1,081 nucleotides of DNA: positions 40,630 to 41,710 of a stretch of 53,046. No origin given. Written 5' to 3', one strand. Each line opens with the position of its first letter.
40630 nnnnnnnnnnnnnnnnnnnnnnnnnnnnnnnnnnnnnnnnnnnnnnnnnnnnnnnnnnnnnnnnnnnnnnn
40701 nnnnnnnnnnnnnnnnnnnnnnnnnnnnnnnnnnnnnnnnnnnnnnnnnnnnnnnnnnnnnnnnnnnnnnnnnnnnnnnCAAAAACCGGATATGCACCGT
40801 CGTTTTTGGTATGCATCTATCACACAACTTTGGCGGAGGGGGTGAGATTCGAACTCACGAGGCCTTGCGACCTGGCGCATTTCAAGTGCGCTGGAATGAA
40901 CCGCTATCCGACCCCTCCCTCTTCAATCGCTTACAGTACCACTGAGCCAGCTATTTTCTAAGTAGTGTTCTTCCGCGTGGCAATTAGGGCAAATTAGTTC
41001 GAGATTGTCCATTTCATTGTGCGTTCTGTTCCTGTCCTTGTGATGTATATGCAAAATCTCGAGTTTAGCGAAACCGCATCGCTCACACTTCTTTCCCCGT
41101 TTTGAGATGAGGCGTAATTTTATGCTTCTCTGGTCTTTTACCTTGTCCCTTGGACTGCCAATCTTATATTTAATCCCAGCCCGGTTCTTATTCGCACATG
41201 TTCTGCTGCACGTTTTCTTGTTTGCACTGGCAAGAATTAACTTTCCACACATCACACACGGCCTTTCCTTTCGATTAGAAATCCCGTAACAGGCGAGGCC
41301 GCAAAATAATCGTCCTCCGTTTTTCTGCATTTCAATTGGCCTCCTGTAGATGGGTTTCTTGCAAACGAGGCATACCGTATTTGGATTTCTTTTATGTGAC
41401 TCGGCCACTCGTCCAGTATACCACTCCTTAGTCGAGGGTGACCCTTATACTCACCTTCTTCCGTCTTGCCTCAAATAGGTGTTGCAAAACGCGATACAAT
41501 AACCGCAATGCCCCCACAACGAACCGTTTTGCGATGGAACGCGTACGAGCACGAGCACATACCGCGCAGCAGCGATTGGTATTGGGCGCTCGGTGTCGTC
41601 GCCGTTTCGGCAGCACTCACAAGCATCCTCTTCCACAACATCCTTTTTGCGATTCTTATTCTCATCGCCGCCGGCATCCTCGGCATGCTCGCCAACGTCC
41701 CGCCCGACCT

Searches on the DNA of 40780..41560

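Call 38: search_rna_families(source=window, start=40780, end=41560, threshold=evalue, max_evalue=10, show_alignments=4)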
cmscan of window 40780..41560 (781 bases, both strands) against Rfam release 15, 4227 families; matches with E-value up to 10: 4.
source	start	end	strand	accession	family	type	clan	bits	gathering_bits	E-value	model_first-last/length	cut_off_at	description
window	40834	40918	-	RF00005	tRNA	Gene; tRNA;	CL00001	50.8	29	7.2e-10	1-71/71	no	tRNA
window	40816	40922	-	RF02223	sX4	Gene; sRNA;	-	20.4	70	0.059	1-167/167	no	Proteobacterial sRNA sX4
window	40834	40883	+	RF04351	Plastid-psbl-rps4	Cis-reg;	-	16.2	68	1.9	1-53/53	no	Plastid-psbl-rps4 3UTR RNA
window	41184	41281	-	RF03048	RAGATH-20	Gene; sRNA;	-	16.2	101.4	7.6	1-102/102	no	RAGATH-20 RNA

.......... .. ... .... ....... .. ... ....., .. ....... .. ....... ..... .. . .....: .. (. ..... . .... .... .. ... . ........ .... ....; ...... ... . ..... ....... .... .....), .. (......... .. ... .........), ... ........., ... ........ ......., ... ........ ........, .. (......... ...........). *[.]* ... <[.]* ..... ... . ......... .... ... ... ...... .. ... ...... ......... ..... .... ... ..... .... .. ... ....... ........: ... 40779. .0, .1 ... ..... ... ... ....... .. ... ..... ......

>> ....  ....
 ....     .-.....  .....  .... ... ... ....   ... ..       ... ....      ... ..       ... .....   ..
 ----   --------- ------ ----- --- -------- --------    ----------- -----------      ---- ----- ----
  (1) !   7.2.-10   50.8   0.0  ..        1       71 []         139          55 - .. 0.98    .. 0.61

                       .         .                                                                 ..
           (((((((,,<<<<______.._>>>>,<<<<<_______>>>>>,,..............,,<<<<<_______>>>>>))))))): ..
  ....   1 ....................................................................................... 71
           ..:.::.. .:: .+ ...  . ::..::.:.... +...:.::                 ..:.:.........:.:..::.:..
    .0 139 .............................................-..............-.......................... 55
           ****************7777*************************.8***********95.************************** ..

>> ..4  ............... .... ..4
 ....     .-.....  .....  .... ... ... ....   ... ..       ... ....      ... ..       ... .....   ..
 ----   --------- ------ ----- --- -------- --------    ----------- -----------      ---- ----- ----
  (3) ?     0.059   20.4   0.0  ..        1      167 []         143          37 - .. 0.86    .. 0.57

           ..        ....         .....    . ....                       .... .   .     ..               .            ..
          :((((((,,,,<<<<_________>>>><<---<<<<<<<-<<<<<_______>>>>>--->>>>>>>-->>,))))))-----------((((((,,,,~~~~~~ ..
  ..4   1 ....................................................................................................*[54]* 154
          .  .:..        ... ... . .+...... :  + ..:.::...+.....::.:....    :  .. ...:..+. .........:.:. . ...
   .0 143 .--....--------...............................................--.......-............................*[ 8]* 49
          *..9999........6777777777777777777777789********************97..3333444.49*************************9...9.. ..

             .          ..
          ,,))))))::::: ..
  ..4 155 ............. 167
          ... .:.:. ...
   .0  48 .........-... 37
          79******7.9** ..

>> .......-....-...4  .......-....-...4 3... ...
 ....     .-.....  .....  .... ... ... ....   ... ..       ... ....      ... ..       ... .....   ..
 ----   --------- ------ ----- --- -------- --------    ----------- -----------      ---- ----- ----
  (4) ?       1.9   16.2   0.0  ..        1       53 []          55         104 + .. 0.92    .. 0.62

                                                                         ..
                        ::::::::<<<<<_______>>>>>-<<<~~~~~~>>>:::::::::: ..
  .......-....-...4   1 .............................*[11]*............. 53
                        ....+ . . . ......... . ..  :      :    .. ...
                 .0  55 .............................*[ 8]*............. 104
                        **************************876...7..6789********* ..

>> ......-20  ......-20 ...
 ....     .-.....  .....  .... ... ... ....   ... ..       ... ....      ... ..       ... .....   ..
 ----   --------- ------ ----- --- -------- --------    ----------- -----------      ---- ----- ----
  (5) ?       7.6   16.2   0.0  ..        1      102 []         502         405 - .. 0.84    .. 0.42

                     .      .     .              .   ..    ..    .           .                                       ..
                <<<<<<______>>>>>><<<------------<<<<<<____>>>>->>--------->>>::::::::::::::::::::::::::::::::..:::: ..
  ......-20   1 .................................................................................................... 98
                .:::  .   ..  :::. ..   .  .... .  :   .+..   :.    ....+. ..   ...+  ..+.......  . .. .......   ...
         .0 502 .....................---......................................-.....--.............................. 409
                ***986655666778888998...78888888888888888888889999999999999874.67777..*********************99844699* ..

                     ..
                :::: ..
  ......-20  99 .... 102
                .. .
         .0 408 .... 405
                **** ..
